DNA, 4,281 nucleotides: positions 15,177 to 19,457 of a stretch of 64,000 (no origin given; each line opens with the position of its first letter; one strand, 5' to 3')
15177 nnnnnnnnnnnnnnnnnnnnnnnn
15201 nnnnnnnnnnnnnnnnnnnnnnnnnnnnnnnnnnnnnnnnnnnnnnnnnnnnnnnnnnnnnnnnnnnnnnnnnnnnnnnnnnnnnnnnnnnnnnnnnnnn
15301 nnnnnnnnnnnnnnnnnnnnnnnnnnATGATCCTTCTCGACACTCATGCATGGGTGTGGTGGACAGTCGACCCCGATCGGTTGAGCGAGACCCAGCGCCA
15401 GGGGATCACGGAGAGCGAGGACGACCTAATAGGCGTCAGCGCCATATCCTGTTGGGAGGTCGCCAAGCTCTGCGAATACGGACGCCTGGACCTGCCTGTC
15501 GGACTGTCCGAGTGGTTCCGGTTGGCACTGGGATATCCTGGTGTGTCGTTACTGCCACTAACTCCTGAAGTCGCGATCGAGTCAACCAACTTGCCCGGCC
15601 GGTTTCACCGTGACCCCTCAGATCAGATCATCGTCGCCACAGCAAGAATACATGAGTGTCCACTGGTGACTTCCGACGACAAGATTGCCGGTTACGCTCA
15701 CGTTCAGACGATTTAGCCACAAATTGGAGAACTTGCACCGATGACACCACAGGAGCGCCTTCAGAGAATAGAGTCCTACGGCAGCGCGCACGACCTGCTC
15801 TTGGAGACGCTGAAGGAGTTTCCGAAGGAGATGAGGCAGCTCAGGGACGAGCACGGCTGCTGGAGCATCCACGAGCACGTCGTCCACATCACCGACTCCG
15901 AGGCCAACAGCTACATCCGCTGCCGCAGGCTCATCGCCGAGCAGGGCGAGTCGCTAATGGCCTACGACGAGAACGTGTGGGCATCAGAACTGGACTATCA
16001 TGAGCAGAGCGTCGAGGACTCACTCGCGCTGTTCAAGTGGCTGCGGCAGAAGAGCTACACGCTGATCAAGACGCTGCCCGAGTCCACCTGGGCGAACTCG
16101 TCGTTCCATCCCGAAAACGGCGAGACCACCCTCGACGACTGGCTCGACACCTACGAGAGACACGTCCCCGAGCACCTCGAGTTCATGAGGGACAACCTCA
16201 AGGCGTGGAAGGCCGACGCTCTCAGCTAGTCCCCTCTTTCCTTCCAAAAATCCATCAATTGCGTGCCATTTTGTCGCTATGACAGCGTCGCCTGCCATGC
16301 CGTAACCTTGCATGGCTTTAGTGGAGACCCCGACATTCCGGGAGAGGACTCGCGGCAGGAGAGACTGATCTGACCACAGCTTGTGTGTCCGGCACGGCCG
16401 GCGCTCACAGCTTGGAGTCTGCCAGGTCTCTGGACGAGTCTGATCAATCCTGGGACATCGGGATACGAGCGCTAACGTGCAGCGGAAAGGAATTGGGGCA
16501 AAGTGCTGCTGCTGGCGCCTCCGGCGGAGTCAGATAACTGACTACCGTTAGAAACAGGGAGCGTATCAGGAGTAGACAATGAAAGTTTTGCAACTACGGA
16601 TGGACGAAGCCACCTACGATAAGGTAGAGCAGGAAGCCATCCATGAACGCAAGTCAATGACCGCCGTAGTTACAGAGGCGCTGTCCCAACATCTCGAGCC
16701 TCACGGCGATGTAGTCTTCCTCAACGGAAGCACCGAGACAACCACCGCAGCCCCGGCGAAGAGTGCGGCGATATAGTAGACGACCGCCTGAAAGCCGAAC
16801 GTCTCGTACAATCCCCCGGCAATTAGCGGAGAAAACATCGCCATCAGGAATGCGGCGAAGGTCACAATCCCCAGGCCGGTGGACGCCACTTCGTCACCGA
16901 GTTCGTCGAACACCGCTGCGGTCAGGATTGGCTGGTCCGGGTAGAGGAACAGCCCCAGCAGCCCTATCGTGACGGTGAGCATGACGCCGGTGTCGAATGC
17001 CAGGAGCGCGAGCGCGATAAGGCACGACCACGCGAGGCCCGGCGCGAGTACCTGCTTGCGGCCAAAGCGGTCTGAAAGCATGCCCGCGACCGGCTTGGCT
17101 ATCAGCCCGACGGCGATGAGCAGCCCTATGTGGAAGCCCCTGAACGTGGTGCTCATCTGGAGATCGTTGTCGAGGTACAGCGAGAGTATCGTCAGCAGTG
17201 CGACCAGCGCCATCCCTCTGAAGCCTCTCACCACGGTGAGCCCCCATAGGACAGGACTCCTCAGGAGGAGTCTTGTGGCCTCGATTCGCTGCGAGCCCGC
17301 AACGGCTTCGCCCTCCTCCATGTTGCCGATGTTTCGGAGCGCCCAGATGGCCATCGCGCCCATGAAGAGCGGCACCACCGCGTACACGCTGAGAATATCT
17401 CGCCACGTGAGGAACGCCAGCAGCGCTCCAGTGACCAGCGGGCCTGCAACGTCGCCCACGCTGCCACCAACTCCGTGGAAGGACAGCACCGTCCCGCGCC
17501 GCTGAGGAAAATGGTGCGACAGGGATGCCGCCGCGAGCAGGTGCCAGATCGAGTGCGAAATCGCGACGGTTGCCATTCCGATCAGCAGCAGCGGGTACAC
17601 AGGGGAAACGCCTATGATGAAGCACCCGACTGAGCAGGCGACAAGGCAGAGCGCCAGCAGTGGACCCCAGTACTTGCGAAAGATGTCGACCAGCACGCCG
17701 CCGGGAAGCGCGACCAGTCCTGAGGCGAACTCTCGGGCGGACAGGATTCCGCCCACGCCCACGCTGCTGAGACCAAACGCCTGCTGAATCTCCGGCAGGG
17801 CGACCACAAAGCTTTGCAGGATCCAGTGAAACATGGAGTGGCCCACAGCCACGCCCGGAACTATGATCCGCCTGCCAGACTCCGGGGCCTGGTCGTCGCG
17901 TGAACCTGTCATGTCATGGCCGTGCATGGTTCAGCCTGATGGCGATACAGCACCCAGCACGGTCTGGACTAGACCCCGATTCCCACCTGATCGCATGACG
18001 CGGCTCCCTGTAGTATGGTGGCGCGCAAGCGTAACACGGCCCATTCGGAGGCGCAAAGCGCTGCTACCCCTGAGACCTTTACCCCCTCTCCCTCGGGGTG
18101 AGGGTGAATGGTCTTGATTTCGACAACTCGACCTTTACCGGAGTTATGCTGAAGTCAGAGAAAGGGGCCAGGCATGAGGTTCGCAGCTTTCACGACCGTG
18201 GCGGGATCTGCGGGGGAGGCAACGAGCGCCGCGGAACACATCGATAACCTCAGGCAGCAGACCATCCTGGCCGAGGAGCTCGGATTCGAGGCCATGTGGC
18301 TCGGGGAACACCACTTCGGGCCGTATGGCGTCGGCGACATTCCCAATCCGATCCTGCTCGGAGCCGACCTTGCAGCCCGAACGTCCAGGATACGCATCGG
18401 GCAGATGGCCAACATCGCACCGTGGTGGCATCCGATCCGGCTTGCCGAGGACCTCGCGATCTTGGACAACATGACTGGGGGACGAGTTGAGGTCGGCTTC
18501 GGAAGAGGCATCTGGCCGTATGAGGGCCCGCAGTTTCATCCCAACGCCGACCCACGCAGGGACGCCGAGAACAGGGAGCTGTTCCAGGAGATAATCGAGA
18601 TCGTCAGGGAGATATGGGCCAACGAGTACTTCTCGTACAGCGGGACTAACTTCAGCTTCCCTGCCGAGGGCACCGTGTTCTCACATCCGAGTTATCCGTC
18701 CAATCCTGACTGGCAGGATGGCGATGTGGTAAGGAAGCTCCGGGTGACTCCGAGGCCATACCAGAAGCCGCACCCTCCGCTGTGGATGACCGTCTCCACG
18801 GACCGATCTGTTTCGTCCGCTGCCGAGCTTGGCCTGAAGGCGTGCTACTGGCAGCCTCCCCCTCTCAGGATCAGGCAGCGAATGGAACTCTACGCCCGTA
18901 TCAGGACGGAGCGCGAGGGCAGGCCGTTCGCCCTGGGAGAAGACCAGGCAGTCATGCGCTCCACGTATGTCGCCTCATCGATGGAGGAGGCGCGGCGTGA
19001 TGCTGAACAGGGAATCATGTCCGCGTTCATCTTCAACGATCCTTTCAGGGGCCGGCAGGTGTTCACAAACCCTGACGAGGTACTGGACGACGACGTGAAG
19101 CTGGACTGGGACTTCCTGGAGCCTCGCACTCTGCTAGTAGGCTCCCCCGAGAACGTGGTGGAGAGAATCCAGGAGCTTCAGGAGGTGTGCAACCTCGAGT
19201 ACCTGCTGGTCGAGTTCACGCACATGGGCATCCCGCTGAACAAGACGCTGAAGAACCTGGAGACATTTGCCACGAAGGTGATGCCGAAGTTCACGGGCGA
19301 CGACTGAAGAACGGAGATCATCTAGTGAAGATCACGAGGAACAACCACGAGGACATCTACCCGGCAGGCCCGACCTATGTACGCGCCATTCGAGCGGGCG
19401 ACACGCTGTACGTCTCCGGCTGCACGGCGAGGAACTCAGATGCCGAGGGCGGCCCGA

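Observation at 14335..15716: Non-canonical PIN module: the antitoxin slot is occupied by a 312-aa DUF3883 (PD-(D/E)xK-like) protein with a Phd-like C-terminal tail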

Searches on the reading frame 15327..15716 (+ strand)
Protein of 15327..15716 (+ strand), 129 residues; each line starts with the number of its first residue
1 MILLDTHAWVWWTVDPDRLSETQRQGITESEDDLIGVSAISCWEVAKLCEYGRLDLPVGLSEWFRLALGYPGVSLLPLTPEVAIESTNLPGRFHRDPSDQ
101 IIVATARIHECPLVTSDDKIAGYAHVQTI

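Call 3: search_protein_families(library=pfam, proteins=[window:15327-15716:+], max_evalue=1)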
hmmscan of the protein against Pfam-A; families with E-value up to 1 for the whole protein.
window:15327-15716:+ (129 aa): 2 families
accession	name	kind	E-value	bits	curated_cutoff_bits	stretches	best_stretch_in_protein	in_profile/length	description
PF01850.27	PIN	-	1.5e-15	58.3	23.6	1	2-124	1-118/120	PIN domain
PF10130.15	PIN_2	-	0.098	13.3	22.4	1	95-122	90-117/133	PIN domain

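Call 4: search_protein_families(library=padloc, proteins=[window:15327-15716:+], max_evalue=1)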
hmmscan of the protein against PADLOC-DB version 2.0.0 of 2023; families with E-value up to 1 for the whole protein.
window:15327-15716:+ (129 aa): 0 families

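Call 5: search_protein_families(library=ncbifam, proteins=[window:15327-15716:+], max_evalue=1)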
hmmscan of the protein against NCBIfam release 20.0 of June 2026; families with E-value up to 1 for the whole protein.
window:15327-15716:+ (129 aa): 0 families

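Call 15: search_solved_structures(query=window:15327-15713:+, max_evalue=0.01, show_alignments=2)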
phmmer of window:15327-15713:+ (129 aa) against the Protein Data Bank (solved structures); distinct sequences matched with E-value up to 0.01: 0.

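Call 70: find_homologous_proteins(query=window:15327-15713:+, max_evalue=0.00001)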
Query window:15327-15713:+ (129 aa): 2832 proteins with E <= 0.00001 among 2840 candidates; the best 120 are listed.
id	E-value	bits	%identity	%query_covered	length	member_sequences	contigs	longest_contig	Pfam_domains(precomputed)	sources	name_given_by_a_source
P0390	4.7e-76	271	93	100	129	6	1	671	PF01850.28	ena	-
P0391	4.5e-75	268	90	100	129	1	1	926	PF01850.28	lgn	-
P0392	5.0e-73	261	88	100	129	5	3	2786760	PF01850.28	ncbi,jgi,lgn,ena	jgi:PIN domain nuclease of toxin-antitoxin system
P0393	4.5e-72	258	86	100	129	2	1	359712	PF01850.28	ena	-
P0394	4.9e-72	258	84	100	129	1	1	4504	PF01850.28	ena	-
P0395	7.5e-72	257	85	100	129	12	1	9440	PF01850.28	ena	-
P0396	1.2e-71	257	85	100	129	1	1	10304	PF01850.28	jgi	-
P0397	1.8e-71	256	87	100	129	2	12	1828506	PF01850.28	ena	-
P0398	2.4e-71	256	87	100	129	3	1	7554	PF01850.28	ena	-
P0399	3.9e-71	255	86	100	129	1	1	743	PF01850.28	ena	-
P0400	4.5e-71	255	85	100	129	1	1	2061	PF01850.28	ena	-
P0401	5.4e-71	254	83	100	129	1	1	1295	PF01850.28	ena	-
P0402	6.2e-71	254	83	100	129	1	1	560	PF01850.28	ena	-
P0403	1.1e-70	253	85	100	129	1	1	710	PF01850.28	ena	-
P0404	3.0e-70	252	84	100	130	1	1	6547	PF01850.28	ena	-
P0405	4.4e-69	248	82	100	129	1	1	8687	PF01850.28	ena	-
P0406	1.2e-68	247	82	100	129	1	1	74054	PF01850.28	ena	-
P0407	1.2e-68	247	81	100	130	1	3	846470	PF01850.28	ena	-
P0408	2.1e-68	246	81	100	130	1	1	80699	PF01850.28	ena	-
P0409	3.3e-68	245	81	100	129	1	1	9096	PF01850.28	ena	-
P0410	3.6e-68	245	81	100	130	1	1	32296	PF01850.28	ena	-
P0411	4.2e-68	245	81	100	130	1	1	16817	PF01850.28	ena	-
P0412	4.6e-68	245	81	100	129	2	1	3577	PF01850.28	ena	-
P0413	4.8e-68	245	81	100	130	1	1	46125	PF01850.28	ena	-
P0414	8.8e-68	244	81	100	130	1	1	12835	PF01850.28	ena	-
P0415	1.5e-67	243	81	100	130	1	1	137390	PF01850.28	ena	-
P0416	9.1e-67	241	82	100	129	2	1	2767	PF01850.28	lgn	-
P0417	9.8e-67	241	80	100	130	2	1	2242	PF01850.28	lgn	-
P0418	1.0e-66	241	80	100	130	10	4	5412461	PF01850.28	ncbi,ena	-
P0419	1.0e-66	241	79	100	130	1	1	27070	PF01850.28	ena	-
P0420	1.4e-66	240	81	100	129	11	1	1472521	PF01850.28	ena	-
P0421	1.4e-66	240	82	100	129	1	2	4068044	PF01850.28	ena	-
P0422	2.5e-66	239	81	100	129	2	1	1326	PF01850.28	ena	-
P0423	2.8e-66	239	80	100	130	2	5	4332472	PF01850.28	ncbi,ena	-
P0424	4.5e-66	239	81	100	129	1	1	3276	PF01850.28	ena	-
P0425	6.8e-66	238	81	100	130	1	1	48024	PF01850.28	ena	-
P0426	8.1e-66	238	81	100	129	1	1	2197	PF01850.28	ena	-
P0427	9.0e-66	238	80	100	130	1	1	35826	PF01850.28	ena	-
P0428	1.2e-65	237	79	100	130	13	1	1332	PF01850.28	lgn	-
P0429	2.2e-65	236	81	100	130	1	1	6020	PF01850.28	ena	-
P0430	2.3e-65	236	80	100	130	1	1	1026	PF01850.28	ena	-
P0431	2.5e-65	236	79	100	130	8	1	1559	PF01850.28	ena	-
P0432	3.1e-65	236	81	100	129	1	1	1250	PF01850.28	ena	-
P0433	3.4e-65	236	77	100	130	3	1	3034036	PF01850.28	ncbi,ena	-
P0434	4.9e-65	235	80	100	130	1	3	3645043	PF01850.28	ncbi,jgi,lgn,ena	jgi:PIN domain nuclease of toxin-antitoxin system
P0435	6.1e-65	235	80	100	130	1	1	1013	PF01850.28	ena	-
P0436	6.2e-65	235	78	100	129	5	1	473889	PF01850.28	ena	-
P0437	7.4e-65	235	78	100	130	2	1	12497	PF01850.28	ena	-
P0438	1.0e-64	234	78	100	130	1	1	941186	PF01850.28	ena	-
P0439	1.1e-64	234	80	100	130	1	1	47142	PF01850.28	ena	-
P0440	1.1e-64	234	78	100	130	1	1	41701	PF01850.28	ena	-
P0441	1.2e-64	234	80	100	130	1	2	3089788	PF01850.28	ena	-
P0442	1.4e-64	234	78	100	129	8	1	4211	PF01850.28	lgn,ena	-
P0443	1.5e-64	234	79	100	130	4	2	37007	PF01850.28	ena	-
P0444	2.0e-64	233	78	100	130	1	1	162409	PF01850.28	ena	-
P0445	2.2e-64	233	76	100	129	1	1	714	PF01850.28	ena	-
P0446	3.2e-64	233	79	100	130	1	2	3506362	PF01850.28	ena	-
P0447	4.2e-64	232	76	100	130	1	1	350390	PF01850.28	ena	-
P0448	4.4e-64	232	78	100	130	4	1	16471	PF01850.28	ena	-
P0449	4.7e-64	232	79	100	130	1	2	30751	PF01850.28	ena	-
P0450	4.9e-64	232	78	100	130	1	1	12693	PF01850.28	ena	-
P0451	7.3e-64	231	79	100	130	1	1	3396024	PF01850.28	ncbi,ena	-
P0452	8.9e-64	231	78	100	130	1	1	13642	PF01850.28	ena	-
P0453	9.3e-64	231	77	100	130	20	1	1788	PF01850.28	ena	-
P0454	3.9e-63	229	78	100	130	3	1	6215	PF01850.28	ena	-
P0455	4.0e-63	229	77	100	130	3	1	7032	PF01850.28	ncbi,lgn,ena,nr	ncbi:MAG: type II toxin-antitoxin system VapC family toxin [Chloroflexota bacterium]|nr:type II toxi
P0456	4.1e-63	229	78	100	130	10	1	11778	PF01850.28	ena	-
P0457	1.6e-62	227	76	100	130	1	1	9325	PF01850.28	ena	-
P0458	2.0e-62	227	76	100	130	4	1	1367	PF01850.28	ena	-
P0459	2.0e-62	227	79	100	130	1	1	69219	PF01850.28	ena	-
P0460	2.0e-62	227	78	100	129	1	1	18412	PF01850.28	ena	-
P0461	3.5e-62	226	74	100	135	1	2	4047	PF01850.28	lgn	-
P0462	3.5e-62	226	74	100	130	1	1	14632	PF01850.28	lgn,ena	-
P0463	3.7e-62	226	74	100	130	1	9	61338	PF01850.28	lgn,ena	-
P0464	1.1e-61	224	75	100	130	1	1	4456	PF01850.28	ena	-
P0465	1.1e-61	224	74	100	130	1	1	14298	PF01850.28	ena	-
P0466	1.2e-61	224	75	100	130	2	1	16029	PF01850.28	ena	-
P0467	1.2e-61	224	76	100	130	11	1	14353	PF01850.28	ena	-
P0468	1.3e-61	224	75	100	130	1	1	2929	PF01850.28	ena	-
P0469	1.4e-61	224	74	100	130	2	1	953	PF01850.28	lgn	-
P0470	1.5e-61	224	77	100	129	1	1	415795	PF01850.28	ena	-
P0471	1.7e-61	224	75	100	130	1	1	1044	PF01850.28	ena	-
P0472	2.1e-61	223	75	100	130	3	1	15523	PF01850.28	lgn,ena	-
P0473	3.4e-61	223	76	100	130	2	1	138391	PF01850.28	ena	-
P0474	5.5e-61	222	74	100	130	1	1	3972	PF01850.28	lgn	-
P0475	1.4e-60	221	76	100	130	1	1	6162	PF01850.28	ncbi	-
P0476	1.9e-60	220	76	100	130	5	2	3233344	PF01850.28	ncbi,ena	-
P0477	2.0e-60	220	74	100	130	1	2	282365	PF01850.28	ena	-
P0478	3.2e-60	220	74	100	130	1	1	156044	PF01850.28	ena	-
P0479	6.4e-60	219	73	100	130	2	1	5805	PF01850.28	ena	-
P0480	7.0e-60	218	73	100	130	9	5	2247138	PF01850.28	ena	-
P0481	1.2e-59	218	72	100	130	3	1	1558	PF01850.28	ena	-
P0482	1.5e-59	217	72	100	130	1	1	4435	PF01850.28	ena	-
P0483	1.7e-59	217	74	100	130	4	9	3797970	PF01850.28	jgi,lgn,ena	jgi:PIN domain nuclease of toxin-antitoxin system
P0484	2.3e-59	217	74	100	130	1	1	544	PF01850.28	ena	-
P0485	2.4e-59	217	74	100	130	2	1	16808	PF01850.28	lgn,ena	-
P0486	2.7e-59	217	74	100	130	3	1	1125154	PF01850.28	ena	-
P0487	2.8e-59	217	74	100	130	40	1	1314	PF01850.28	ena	-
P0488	5.9e-59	215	74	100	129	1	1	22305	PF01850.28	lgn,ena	-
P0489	6.0e-59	215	74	100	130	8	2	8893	PF01850.28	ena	-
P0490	7.3e-59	215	74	99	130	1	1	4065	PF01850.28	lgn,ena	-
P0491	1.8e-58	214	73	100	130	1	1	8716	PF01850.28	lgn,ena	-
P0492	3.0e-58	213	72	100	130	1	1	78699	PF01850.28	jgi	jgi:PIN domain nuclease of toxin-antitoxin system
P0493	3.6e-58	213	72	100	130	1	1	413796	PF01850.28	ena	-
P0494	6.2e-58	212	72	100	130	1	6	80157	PF01850.28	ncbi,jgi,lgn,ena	-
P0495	1.2e-57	211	72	100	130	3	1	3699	PF01850.28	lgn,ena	-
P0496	1.5e-57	211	71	100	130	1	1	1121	PF01850.28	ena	-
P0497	1.5e-57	211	69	100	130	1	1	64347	PF01850.28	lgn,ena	-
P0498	1.7e-57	211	72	100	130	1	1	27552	PF01850.28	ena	-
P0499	1.9e-57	211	73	100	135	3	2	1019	PF01850.28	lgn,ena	-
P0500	2.1e-57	211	71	100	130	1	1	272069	PF01850.28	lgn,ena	-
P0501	3.6e-57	210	71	100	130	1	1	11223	PF01850.28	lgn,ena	-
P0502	4.3e-57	209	72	100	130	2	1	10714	PF01850.28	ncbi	-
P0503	4.8e-57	209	70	100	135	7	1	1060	PF01850.28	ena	-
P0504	4.9e-57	209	73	100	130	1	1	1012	PF01850.28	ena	-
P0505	5.2e-57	209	70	100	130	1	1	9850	PF01850.28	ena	-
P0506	9.2e-57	208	73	100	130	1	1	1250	PF01850.28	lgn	-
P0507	1.0e-56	208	69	100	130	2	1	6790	PF01850.28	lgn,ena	-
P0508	1.0e-56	208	69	100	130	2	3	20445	PF01850.28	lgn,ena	-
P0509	1.2e-56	208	70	100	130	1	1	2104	PF01850.28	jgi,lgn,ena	jgi:PIN domain nuclease of toxin-antitoxin system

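Call 75: predict_structure(alignment_id=A4)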
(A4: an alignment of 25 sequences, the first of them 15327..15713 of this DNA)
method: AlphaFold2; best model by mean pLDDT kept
length: 129 residues; sequences in the alignment: 25
mean_pLDDT: 60.1   pTM: 0.53
mean pLDDT of the five models: 60.1, 58.1, 53.8, 50.3, 48.6
residues with pLDDT >= 90: 0; 70-90: 35; 50-70: 66; < 50: 28
segments of 3 or more residues with pLDDT < 50: 1-11, 13-16, 30-40
pLDDT, mean of each block of 10 residues (from residue 1): 27 49 56 37 65 71 71 67 80 62 77 61 58
secondary structure, 60 per line:
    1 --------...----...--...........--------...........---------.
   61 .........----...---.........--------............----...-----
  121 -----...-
elements in order: E9-11 H21-31 H42-50 H60-69 E74-76 H80-88 H97-108 E113-115 E126-128

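Call 77: fold_search(model_id=the predicted structure, library=pdb)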
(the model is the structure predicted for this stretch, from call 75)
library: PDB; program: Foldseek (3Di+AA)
matches with E <= 10: 88; with E <= 0.001: 0
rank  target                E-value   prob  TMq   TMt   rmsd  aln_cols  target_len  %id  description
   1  5ecw_B                7.2e-02  0.91  0.47  0.49   6.4       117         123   17  Structure of the Shigella flexneri VapC mutant D7A (released 2016-02-17)
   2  6sd6_D                8.2e-02  0.85  0.46  0.45   7.2       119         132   17  Structure of VapBC from Shigella sonnei (released 2020-08-26)
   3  1y82_B                8.8e-02  0.90  0.49  0.45   7.3       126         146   16  Conserved hypothetical protein Pfu-367848-001 from Pyrococcus furiosus (released 2005-01-25)
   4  1y82_D                1.0e-01  0.97  0.51  0.48   4.1       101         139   18  Conserved hypothetical protein Pfu-367848-001 from Pyrococcus furiosus (released 2005-01-25)
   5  7vwo_A                1.0e-01  0.95  0.47  0.43   3.3        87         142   13  TA complex from Mycobacterium tuberculosis (released 2022-11-16)
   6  3zvk_C                1.1e-01  0.90  0.50  0.49   6.6       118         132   14  Crystal structure of VapBC2 from Rickettsia felis bound to a DNA fragment from their promoter (released 2011-12-14)
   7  7by2_B                1.1e-01  0.97  0.49  0.52   3.9        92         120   25  Toxin-antitoxin complex from Klebsiella pneumoniae (released 2021-04-28)
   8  7by3_B                1.3e-01  0.89  0.47  0.50   7.3       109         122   21  Toxin-antitoxin complex from klebsiella pneumoniae (released 2021-04-28)
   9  3tnd_A                1.4e-01  0.82  0.46  0.46   6.9       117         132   17  Crystal structure of Shigella flexneri VapBC toxin-antitoxin complex (released 2011-11-02)
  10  6ifc_A                2.1e-01  0.69  0.46  0.45   7.1       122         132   16  Crystal structure of VapBC from Salmonella typhimurium (released 2020-01-29)
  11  1y82_A                2.4e-01  0.72  0.50  0.45   7.3       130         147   15  Conserved hypothetical protein Pfu-367848-001 from Pyrococcus furiosus (released 2005-01-25)
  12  3zvk_B                3.1e-01  0.72  0.50  0.49   6.5       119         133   13  Crystal structure of VapBC2 from Rickettsia felis bound to a DNA fragment from their promoter (released 2011-12-14)
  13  2h1c_A                3.3e-01  0.51  0.43  0.41   8.3       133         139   21  Crystal Structure of FitAcB from Neisseria gonorrhoeae (released 2006-09-26)
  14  3h87_B                3.3e-01  0.47  0.42  0.40   7.4       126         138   18  Rv0301 Rv0300 Toxin Antitoxin Complex from Mycobacterium tuberculosis (released 2009-05-05)
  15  9c5w_B                3.8e-01  0.92  0.31  0.25   1.8        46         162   22  Crystal structure of cyclodehydratase RohQ in complex with imidazole (released 2025-07-23)
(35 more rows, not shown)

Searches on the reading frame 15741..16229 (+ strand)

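Call 3: search_protein_families(library=pfam, proteins=[window:15741-16229:+], max_evalue=1)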
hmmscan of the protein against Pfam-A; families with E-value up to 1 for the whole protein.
window:15741-16229:+ (162 aa): 3 families
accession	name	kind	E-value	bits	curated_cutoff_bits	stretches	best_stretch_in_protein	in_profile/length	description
PF12867.12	DinB_2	-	9.7e-09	36.2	24.8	1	16-149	5-128/128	DinB superfamily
PF05163.17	DinB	-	3.3e-06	27.6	23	1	11-119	10-109/165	DinB family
PF02609.21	Exonuc_VII_S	-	0.09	13.3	24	0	125-140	16-31/52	Exonuclease VII small subunit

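Call 5: search_protein_families(library=ncbifam, proteins=[window:15741-16229:+], max_evalue=1)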
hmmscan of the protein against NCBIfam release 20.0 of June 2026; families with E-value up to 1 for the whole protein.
window:15741-16229:+ (162 aa): 1 family
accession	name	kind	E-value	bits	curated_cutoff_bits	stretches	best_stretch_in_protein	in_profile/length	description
NF009807.1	PRK13291.1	equivalog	1.4e-18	67.3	160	1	18-151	31-165/172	YfiT family bacillithiol transferase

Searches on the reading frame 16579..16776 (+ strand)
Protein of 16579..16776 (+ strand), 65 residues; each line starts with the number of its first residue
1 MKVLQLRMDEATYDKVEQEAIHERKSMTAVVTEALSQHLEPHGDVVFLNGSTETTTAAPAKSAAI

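Call 3: search_protein_families(library=pfam, proteins=[window:16579-16776:+], max_evalue=1)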
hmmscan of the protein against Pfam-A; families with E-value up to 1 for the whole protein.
window:16579-16776:+ (65 aa): 2 families
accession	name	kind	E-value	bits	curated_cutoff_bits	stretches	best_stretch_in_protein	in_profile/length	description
PF01402.27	RHH_1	-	0.0016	18.8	20.5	1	4-40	2-38/39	Ribbon-helix-helix protein, copG family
PF16640.11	Big_3_5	-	0.021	15.8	35.5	1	24-58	13-44/88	Bacterial Ig-like domain (group 3)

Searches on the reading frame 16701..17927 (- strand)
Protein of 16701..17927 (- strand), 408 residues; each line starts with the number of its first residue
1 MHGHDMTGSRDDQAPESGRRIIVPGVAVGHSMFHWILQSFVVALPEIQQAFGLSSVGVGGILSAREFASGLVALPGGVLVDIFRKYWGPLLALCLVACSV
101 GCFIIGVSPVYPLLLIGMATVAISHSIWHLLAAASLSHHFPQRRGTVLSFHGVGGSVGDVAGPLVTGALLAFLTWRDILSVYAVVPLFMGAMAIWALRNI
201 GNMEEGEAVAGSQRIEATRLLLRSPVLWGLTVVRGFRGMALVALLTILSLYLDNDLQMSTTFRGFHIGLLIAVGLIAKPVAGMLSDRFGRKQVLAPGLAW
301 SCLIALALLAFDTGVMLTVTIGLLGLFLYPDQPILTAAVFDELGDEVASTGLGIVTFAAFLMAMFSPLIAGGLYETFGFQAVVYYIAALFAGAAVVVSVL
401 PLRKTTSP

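Call 38: search_protein_families(library=pfam, proteins=[window:16701-17927:-], max_evalue=0.01)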
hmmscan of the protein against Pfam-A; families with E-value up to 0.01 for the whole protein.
window:16701-17927:- (408 aa): 1 family
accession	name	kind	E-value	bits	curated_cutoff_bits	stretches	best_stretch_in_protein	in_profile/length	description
PF07690.21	MFS_1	-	6.1e-37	127.8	33.4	2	28-274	3-251/347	Major Facilitator Superfamily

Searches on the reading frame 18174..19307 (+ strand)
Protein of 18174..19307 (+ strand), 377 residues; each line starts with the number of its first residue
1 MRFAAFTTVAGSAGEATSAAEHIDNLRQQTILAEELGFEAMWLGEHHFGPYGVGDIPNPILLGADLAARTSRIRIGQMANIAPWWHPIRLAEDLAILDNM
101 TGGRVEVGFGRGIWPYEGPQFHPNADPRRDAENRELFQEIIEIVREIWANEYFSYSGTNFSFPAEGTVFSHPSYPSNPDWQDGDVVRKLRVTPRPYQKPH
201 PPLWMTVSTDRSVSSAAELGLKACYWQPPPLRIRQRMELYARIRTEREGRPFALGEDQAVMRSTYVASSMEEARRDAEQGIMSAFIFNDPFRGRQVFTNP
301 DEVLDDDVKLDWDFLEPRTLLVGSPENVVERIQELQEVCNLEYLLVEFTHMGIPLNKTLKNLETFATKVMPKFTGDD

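Call 38: search_protein_families(library=pfam, proteins=[window:18174-19307:+], max_evalue=0.01)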
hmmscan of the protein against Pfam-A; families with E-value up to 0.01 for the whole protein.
window:18174-19307:+ (377 aa): 1 family
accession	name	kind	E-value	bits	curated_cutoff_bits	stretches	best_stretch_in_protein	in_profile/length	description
PF00296.26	Bac_luciferase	-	1e-50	173.3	27.9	1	1-337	1-309/314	Luciferase-like monooxygenase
